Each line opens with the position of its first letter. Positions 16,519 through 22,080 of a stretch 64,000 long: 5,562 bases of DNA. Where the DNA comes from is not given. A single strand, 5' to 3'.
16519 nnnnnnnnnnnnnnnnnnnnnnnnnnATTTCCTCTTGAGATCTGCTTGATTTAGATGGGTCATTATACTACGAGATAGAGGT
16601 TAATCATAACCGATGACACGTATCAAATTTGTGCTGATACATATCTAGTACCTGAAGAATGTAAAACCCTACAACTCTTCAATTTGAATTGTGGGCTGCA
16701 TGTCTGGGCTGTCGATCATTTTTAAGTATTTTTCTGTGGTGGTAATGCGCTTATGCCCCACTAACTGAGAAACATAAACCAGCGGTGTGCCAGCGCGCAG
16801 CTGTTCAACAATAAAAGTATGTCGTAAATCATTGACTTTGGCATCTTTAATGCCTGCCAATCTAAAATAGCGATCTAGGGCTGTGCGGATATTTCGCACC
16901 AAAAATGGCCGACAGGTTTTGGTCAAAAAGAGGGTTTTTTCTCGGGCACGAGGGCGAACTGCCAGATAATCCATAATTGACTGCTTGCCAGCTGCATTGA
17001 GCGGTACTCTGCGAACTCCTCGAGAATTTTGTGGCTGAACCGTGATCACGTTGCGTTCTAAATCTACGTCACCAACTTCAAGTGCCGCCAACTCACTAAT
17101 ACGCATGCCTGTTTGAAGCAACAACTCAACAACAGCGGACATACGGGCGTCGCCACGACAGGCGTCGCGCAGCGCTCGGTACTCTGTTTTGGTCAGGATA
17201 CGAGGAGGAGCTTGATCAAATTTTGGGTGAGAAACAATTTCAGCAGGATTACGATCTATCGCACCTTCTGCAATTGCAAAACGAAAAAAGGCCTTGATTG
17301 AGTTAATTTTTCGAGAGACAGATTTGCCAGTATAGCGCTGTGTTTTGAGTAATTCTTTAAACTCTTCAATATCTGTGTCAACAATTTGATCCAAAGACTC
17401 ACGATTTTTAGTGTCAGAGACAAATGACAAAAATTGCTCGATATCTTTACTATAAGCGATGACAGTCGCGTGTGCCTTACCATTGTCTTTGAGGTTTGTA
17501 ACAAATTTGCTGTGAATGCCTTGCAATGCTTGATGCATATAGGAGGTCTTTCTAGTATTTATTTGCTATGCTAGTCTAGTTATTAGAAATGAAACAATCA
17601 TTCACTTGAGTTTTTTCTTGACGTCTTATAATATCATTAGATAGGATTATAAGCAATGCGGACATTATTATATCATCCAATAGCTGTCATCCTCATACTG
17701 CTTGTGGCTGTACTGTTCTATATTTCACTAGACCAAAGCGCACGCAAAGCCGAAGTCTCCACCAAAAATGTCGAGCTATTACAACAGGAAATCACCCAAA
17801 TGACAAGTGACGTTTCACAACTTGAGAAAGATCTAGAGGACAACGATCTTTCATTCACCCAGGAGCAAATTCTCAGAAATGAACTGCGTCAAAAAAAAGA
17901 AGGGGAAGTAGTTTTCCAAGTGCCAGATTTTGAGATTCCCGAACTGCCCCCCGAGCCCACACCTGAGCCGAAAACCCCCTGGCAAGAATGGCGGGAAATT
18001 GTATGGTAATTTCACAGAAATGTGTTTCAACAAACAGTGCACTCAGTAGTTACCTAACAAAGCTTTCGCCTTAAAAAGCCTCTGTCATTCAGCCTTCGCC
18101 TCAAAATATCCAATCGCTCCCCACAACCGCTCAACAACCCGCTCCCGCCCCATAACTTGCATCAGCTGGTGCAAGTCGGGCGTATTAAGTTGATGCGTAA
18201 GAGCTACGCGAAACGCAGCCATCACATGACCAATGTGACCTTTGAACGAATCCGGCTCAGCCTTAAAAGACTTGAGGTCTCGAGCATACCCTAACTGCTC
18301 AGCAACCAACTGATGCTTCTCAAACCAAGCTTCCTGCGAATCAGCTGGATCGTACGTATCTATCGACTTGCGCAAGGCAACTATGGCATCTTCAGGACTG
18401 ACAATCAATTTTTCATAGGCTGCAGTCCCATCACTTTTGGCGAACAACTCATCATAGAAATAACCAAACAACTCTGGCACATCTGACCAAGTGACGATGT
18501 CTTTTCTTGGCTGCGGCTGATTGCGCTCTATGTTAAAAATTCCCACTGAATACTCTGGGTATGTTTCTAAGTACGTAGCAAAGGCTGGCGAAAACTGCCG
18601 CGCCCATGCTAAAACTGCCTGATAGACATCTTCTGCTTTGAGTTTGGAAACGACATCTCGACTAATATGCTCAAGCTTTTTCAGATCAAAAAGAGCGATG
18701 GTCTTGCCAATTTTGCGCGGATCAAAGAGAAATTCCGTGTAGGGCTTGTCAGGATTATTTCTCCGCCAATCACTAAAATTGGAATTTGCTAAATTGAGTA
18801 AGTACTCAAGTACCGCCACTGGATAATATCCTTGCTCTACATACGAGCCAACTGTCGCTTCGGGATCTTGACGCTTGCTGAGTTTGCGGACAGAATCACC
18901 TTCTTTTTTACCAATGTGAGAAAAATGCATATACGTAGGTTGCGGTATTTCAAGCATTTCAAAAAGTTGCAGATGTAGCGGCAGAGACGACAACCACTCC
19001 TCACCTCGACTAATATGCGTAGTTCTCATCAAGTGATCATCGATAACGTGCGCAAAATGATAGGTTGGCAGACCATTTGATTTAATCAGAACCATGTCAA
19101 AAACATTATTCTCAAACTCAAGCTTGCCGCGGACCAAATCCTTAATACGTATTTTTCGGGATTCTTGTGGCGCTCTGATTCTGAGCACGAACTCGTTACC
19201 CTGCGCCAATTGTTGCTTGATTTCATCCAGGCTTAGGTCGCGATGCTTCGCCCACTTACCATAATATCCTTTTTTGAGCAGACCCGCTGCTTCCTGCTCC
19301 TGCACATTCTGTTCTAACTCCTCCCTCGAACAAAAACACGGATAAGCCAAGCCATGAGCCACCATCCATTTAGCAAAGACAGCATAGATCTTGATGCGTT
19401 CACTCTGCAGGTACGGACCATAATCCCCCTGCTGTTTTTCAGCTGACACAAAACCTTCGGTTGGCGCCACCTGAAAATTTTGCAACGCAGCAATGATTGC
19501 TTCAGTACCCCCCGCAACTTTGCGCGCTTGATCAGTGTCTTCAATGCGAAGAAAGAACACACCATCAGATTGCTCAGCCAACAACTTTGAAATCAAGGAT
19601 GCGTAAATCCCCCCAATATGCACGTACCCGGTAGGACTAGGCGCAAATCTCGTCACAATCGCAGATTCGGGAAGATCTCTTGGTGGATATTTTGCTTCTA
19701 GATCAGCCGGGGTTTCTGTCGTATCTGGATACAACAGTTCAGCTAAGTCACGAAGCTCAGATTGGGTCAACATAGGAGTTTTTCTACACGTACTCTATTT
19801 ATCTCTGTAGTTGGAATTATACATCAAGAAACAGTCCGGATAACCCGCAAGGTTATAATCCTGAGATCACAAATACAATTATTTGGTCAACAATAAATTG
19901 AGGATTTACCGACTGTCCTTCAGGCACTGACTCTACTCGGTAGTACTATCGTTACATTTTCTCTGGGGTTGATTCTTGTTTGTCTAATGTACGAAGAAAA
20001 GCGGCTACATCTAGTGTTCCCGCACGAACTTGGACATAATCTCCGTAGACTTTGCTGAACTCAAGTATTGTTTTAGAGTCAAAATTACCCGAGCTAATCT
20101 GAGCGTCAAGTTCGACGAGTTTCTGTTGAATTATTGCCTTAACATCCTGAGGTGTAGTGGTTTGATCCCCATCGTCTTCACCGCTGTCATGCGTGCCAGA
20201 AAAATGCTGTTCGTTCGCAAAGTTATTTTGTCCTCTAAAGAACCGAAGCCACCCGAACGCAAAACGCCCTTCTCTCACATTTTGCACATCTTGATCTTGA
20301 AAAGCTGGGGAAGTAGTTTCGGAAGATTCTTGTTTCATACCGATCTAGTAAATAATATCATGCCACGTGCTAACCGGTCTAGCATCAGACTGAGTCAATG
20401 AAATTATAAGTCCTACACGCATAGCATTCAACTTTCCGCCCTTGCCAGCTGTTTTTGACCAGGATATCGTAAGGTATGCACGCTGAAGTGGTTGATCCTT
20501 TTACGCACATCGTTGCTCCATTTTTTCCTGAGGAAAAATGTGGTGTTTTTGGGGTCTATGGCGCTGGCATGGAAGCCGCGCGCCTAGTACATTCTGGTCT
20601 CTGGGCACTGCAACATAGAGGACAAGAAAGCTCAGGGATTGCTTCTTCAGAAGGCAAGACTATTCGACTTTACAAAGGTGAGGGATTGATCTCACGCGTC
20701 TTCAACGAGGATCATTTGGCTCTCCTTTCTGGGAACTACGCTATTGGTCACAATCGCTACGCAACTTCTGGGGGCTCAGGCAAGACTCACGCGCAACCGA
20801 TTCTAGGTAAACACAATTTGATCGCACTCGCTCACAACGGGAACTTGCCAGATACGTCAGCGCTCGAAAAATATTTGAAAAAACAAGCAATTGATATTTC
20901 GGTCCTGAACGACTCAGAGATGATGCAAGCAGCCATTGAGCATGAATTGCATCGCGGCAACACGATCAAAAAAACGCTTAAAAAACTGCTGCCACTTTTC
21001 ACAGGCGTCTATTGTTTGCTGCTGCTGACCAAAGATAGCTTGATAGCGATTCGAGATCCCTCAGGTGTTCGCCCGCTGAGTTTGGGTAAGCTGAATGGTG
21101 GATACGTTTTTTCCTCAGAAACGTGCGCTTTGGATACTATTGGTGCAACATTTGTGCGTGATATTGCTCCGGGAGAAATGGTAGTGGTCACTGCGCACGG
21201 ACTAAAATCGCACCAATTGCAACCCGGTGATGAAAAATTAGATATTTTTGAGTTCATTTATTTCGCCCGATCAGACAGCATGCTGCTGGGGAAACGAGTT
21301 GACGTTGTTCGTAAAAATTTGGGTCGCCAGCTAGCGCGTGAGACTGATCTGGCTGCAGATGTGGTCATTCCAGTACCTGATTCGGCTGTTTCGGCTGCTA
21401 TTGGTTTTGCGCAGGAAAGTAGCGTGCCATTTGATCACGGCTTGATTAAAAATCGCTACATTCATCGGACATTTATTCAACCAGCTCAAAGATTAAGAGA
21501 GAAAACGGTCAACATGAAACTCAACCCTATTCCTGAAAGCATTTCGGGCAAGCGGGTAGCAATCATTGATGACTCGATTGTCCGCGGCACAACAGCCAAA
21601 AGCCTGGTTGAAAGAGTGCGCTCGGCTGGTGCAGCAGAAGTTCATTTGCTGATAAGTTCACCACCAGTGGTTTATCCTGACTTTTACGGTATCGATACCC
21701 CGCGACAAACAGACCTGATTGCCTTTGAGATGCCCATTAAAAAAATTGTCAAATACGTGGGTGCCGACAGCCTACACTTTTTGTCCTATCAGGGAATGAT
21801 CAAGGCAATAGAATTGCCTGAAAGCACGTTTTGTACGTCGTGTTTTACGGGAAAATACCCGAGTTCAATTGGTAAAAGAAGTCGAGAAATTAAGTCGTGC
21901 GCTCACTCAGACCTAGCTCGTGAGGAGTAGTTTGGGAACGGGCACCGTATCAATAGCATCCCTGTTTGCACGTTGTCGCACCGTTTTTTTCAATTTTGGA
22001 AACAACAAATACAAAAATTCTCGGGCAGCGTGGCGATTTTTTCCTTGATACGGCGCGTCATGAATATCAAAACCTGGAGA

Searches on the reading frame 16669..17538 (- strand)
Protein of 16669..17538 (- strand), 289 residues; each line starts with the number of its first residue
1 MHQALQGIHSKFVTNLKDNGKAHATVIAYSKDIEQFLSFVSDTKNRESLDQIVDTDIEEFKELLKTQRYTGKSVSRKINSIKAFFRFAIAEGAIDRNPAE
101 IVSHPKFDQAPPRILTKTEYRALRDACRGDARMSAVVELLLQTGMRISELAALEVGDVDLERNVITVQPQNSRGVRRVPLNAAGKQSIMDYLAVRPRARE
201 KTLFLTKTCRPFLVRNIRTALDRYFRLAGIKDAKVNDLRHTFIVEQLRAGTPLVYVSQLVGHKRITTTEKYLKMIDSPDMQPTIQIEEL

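Call 67: search_protein_families(library=pfam, proteins=[window:16669-17538:-], max_evalue=0.00001)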
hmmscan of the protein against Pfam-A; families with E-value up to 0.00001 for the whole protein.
window:16669-17538:- (289 aa): 4 families
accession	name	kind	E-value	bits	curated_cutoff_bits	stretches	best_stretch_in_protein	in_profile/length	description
PF00589.27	Phage_integrase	-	2.3e-28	99.6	27.1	1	114-273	2-167/172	Phage integrase family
PF02899.23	Phage_int_SAM_1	-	5.6e-12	46.2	22.3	1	12-92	4-83/83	Phage integrase, N-terminal SAM-like domain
PF13495.12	Phage_int_SAM_4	-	3.4e-07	31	27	1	11-86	4-76/85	Phage integrase, N-terminal SAM-like domain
PF13102.12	Phage_int_SAM_5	-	8.6e-07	29.7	22.3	1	11-99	8-93/98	Phage integrase SAM-like domain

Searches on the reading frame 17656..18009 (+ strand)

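Call 62: search_protein_families(library=ncbifam, proteins=[window:17656-18009:+], max_evalue=1)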
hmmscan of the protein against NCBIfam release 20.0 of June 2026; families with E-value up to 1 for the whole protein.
window:17656-18009:+ (117 aa): 6 families
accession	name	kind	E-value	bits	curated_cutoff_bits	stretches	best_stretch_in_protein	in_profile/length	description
NF041042.1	FslE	exception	0.017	13.7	800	1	9-69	10-73/505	rhizoferrin import outer membrane protein FslE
NF047980.1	RoaM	exception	0.033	13.4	400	1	36-82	175-221/356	actin-based motility regulator RoaM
NF045650.1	CD1247_Nterm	equivalog_domain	0.041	14.5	30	1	17-60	31-69/70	CD1247 N-terminal domain-containing protein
NF008118.0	PRK10865.1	equivalog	0.041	11.8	1417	1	27-81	426-483/857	ATP-dependent chaperone ClpB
TIGR02976.1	phageshock_pspB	equivalog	0.048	14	51.7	1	5-61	6-66/75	envelope stress response membrane protein PspB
NF042931.1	SAG1386_EF1546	equivalog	0.067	13.3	80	1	9-58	38-86/158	SAG1386/EF1546 family surface-associated protein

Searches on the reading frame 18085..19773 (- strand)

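Call 68: search_protein_families(library=pfam, proteins=[window:18085-19773:-], max_evalue=0.00001)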
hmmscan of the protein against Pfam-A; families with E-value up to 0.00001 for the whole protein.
window:18085-19773:- (562 aa): 2 families
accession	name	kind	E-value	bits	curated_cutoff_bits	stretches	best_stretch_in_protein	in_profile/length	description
PF00749.27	tRNA-synt_1c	-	6e-70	236.1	23.4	1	39-328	2-275/314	tRNA synthetases class I (E and Q), catalytic domain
PF19269.4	Anticodon_2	-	8.6e-08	33.1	23.6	1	513-552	100-139/141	Anticodon binding domain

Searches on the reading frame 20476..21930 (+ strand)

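Call 68: search_protein_families(library=pfam, proteins=[window:20476-21930:+], max_evalue=0.00001)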
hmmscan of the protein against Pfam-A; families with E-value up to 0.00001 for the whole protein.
window:20476-21930:+ (484 aa): 3 families
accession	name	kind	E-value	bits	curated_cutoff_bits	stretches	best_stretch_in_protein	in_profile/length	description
PF13522.11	GATase_6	-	2.2e-14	54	27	1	83-215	7-130/130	Glutamine amidotransferase domain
PF13537.11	GATase_7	-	9.6e-13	48.7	25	1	103-219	10-121/123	Glutamine amidotransferase domain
PF00156.33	Pribosyltran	-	6.4e-07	29.3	26.3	1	288-392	24-121/158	Phosphoribosyl transferase domain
